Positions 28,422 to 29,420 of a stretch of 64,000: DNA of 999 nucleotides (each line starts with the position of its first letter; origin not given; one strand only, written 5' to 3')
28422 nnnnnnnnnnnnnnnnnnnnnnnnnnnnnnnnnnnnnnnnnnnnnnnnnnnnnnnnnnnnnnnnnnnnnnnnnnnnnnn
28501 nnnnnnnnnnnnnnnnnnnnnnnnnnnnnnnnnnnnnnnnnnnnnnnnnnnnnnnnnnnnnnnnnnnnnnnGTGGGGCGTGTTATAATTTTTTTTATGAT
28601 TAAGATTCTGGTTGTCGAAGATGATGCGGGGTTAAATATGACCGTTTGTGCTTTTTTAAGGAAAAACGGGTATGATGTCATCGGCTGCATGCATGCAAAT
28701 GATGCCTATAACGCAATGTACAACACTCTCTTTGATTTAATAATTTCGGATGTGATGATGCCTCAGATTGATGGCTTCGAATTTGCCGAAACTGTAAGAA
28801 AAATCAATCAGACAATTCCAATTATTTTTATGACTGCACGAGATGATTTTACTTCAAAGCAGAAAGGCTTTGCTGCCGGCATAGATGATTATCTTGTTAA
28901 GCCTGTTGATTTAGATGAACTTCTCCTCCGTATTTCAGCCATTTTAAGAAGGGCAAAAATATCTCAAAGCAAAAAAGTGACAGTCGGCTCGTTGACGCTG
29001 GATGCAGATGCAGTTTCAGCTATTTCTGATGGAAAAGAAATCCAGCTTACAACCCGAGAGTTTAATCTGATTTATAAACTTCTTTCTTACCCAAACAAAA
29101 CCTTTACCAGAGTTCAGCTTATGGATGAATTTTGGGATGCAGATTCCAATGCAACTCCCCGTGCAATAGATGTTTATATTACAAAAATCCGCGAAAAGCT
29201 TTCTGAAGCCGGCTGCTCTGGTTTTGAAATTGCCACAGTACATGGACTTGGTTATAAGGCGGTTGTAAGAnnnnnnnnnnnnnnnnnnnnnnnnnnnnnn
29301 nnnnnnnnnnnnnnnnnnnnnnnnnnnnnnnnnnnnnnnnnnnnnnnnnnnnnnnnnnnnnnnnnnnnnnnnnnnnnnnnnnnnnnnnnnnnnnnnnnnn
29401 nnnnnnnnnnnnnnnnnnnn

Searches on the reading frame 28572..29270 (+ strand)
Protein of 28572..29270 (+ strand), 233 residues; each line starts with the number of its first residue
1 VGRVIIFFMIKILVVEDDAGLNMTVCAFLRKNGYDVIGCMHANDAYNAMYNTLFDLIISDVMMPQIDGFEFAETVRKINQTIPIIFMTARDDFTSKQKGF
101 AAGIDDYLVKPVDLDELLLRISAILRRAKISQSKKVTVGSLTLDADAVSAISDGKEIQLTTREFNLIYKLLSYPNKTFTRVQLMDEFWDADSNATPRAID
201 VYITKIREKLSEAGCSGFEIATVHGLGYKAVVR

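Call 58: search_protein_families(library=pfam, proteins=[window:28572-29270:+], max_evalue=0.00001)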
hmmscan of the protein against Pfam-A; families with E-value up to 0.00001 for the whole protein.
window:28572-29270:+ (233 aa): 2 families
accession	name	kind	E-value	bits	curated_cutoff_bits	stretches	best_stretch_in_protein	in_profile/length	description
PF00072.30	Response_reg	-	1.8e-25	89.7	30.2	1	12-121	1-110/111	Response regulator receiver domain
PF00486.34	Trans_reg_C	-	5.4e-20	71.7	26.2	1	154-229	1-76/77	Transcriptional regulatory protein, C terminal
